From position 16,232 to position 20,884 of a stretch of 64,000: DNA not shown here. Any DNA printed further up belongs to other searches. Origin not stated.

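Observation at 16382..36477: Four-fold expanded, unclassified clan GH-A-like catalytic module always partnered with the same tandem CBM-like pair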

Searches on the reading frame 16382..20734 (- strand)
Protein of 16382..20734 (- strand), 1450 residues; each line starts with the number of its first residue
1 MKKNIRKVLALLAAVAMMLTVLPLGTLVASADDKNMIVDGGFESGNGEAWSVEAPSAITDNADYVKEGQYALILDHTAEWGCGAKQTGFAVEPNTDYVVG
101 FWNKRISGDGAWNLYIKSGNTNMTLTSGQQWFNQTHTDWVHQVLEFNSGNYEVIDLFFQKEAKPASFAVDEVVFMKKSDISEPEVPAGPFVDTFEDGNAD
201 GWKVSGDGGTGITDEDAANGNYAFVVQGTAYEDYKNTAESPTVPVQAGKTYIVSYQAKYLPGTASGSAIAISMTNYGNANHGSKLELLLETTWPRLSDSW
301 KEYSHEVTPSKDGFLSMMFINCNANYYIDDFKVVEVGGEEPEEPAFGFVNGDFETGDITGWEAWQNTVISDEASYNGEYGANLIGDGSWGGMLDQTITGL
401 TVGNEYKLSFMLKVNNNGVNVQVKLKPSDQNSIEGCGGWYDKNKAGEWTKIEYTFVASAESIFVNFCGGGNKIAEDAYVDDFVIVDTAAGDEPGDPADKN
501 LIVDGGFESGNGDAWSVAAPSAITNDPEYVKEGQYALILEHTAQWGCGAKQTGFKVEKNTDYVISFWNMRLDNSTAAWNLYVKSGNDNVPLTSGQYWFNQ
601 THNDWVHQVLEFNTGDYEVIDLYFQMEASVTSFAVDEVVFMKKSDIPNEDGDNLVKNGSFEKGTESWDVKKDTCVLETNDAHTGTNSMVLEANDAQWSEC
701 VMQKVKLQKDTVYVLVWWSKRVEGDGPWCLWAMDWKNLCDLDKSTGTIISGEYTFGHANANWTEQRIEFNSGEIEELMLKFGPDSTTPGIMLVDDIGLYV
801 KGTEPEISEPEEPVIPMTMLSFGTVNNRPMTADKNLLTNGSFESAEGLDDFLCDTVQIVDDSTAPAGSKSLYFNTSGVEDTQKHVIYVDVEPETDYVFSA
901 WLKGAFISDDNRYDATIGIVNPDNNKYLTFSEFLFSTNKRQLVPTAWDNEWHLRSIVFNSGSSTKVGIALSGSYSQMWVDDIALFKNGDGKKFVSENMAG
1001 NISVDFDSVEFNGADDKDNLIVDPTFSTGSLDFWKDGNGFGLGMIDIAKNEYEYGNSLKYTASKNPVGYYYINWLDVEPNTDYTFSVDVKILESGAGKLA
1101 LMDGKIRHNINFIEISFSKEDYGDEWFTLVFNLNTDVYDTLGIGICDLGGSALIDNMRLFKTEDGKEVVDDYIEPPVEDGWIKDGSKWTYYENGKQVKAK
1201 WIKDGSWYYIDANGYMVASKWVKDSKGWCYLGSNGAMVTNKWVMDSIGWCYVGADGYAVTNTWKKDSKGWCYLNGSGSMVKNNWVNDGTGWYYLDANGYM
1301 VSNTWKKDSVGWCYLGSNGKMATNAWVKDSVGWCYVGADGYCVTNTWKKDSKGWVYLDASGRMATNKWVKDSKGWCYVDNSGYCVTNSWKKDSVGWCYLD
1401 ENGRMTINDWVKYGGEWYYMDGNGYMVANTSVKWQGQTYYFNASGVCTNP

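Call 3: search_protein_families(library=pfam, proteins=[window:16382-20734:-], max_evalue=0.01)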
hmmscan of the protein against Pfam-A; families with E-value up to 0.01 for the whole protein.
window:16382-20734:- (1450 aa): 4 families
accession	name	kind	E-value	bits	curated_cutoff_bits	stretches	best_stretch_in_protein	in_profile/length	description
PF02018.23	CBM_4_9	-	2.2e-59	200.1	25.9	7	348-458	4-119/136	Carbohydrate binding domain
PF19127.6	Choline_bind_3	-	1e-24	86.6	27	4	1263-1305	4-47/47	Choline-binding repeat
PF19085.6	Choline_bind_2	-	1.7e-24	86.1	27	5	1215-1256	1-36/38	Choline-binding repeat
PF01473.26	Choline_bind_1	-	6.1e-15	55.1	20.5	2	1408-1426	1-19/19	Putative cell wall binding repeat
